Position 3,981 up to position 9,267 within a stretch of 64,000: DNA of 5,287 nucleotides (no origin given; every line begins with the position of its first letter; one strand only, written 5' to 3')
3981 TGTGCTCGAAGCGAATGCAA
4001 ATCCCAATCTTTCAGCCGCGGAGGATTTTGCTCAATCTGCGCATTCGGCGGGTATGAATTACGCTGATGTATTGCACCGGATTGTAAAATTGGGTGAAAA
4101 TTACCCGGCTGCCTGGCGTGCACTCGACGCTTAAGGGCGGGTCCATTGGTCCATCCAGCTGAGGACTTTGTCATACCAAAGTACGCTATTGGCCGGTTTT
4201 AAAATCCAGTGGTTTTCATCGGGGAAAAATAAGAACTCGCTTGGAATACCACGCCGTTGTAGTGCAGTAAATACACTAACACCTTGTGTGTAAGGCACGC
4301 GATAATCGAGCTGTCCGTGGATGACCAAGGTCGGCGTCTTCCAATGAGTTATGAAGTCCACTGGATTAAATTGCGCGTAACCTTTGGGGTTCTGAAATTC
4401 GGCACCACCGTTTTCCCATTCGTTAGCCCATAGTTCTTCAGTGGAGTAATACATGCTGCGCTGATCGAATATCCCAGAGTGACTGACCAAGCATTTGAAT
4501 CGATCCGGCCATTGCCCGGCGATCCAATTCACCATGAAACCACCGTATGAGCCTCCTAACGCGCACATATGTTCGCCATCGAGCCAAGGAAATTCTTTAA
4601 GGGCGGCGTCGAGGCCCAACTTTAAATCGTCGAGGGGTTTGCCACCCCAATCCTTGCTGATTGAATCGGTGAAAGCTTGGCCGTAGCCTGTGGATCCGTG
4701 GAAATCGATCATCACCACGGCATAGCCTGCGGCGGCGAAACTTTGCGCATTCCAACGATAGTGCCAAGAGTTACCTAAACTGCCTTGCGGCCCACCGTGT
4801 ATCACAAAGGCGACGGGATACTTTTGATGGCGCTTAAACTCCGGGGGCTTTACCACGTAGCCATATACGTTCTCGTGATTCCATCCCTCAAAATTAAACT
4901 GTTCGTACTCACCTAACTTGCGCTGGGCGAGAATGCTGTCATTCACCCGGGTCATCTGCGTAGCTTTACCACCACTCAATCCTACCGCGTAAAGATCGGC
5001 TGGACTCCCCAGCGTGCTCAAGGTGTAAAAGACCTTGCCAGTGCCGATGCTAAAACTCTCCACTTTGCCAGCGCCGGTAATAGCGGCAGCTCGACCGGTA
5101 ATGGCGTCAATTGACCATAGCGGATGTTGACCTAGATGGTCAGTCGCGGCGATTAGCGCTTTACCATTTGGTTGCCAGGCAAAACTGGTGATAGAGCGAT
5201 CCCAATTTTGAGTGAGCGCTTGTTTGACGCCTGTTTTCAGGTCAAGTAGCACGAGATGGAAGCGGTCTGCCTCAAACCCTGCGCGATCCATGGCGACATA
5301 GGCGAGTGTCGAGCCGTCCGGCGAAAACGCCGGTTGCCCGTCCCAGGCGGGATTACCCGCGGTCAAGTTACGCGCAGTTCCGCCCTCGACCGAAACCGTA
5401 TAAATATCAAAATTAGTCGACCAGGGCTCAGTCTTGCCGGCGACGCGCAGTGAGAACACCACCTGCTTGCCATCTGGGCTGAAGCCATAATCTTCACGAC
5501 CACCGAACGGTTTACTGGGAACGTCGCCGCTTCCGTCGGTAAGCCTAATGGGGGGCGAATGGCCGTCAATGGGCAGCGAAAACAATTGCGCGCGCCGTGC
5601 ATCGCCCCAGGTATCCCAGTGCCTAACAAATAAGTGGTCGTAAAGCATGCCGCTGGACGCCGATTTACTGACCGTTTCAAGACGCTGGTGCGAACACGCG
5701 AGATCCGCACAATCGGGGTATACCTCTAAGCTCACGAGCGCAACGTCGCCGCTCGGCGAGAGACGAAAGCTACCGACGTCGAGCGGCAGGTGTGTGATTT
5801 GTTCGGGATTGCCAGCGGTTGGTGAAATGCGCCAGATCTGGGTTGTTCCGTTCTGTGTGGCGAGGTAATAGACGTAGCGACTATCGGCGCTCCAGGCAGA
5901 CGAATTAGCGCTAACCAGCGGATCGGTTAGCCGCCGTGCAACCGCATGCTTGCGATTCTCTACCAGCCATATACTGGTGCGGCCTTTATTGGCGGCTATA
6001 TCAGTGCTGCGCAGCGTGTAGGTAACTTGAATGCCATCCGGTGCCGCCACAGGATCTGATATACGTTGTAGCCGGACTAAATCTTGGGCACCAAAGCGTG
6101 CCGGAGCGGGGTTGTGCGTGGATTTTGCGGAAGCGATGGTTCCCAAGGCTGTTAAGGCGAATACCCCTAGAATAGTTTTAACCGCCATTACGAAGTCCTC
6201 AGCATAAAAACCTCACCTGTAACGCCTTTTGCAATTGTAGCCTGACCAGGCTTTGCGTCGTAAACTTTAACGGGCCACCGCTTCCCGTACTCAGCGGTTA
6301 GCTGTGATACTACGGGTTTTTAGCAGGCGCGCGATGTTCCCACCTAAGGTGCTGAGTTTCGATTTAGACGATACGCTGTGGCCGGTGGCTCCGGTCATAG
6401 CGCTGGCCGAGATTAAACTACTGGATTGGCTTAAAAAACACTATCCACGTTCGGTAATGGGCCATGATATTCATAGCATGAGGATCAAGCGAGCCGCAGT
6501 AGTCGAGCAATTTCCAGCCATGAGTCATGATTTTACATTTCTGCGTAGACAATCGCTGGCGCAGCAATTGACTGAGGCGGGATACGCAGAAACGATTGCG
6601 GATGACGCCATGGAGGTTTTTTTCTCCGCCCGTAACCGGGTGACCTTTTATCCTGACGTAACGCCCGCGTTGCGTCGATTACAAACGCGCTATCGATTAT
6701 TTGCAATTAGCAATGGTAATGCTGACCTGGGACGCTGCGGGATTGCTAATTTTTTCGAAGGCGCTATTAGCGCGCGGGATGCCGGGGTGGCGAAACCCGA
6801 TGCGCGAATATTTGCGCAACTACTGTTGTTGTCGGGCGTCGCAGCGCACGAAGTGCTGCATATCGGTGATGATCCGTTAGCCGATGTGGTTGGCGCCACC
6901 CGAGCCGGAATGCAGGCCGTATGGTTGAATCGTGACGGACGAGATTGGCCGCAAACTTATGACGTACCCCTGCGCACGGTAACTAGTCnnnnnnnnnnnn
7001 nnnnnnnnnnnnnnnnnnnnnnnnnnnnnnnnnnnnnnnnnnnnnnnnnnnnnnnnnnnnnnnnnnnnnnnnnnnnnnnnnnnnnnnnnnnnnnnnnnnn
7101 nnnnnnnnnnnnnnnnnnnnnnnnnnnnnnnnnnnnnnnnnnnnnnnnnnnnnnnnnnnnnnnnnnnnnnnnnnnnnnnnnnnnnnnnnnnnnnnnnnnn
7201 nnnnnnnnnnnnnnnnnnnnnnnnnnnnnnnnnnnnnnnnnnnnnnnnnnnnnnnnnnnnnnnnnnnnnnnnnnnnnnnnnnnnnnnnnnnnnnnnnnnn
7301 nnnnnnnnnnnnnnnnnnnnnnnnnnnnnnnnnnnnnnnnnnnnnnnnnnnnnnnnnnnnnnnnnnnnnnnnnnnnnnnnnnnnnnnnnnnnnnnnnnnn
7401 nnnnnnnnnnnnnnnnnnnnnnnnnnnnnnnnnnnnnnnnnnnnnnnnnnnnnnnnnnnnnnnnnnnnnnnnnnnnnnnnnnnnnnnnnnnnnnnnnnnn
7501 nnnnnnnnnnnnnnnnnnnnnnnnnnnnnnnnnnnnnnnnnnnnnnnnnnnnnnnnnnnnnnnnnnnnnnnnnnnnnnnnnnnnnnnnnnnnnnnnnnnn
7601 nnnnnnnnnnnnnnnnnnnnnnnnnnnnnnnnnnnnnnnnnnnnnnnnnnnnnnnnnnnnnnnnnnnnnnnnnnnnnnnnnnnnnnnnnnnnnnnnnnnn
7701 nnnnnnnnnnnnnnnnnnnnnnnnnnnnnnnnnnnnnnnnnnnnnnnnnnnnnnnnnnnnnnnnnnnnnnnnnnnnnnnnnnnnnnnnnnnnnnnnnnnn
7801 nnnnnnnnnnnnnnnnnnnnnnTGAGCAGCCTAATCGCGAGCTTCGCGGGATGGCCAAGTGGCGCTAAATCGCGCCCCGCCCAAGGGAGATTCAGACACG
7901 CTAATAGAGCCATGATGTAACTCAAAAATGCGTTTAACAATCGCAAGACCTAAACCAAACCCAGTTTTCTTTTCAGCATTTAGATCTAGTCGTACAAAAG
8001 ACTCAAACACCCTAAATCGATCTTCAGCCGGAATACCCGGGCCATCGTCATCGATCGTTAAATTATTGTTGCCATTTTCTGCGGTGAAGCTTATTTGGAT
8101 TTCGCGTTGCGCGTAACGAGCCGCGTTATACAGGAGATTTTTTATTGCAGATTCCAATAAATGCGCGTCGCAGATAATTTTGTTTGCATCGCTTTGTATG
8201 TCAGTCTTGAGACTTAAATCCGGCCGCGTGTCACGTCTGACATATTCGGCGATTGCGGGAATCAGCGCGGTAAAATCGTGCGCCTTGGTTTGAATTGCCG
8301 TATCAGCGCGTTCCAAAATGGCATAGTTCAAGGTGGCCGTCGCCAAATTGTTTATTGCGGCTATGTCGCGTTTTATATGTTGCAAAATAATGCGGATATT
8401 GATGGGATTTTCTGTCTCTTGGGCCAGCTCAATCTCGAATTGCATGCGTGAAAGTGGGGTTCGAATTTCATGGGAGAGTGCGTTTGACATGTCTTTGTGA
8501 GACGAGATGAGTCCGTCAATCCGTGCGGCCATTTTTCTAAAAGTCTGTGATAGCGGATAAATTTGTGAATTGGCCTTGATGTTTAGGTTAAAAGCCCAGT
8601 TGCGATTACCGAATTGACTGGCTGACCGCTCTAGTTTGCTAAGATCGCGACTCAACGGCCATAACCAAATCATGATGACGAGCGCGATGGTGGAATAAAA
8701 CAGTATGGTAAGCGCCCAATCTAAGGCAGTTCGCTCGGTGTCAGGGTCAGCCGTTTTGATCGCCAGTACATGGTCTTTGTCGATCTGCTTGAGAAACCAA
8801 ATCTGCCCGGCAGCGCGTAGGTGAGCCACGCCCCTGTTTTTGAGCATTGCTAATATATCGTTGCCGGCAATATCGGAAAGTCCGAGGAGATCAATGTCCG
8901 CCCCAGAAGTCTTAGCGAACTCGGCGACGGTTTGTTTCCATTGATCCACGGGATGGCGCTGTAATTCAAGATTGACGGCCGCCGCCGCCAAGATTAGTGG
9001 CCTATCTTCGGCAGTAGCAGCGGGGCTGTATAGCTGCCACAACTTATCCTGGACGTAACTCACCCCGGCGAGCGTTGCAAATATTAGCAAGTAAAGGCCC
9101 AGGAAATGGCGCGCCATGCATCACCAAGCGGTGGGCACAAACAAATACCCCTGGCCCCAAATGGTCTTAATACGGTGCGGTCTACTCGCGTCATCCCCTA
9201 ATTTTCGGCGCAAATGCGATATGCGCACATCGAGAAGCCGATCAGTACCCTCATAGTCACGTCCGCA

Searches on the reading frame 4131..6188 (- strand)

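Call 71: search_protein_families(library=pfam, proteins=[window:4131-6188:-], max_evalue=0.00001)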
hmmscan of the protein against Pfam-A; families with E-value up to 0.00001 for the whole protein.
window:4131-6188:- (685 aa): 8 families
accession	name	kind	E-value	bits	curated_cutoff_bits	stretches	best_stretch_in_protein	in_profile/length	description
PF00326.27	Peptidase_S9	-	5.8e-66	222.4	22.6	1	475-683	1-210/213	Prolyl oligopeptidase family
PF07676.18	PD40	-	2.2e-13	50.2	20.9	0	279-298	7-26/38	WD40-like Beta Propeller Repeat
PF20434.5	BD-FAE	-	6.2e-10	39.4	26.8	1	564-642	133-214/215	BD-FAE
PF02129.25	Peptidase_S15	-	1.6e-09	38.3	23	1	473-591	35-148/262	X-Pro dipeptidyl-peptidase (S15 family)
PF00561.26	Abhydrolase_1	-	7.9e-09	36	25.8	0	462-581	5-103/245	alpha/beta hydrolase fold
PF12146.15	Hydrolase_4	-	9.1e-07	28.8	27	0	473-579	16-116/239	Serine aminopeptidase, S33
PF25174.1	Beta-prop_THOC3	-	2.6e-06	27.1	305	0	287-351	95-150/272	THOC3 beta-propeller domain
PF00930.27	DPPIV_N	-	4.8e-06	26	22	0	67-153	256-346/354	Dipeptidyl peptidase IV (DPP IV) N-terminal region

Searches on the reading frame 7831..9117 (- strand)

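Call 71: search_protein_families(library=pfam, proteins=[window:7831-9117:-], max_evalue=0.00001)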
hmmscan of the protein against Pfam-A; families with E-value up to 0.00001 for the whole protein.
window:7831-9117:- (428 aa): 2 families
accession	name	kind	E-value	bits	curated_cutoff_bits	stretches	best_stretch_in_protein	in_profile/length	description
PF02518.31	HATPase_c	-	8e-24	84.7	26.4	1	317-423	2-109/111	Histidine kinase-, DNA gyrase B-, and HSP90-like ATPase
PF00512.31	HisKA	-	4.8e-07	30.2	26.9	1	208-258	3-57/66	His Kinase A (phospho-acceptor) domain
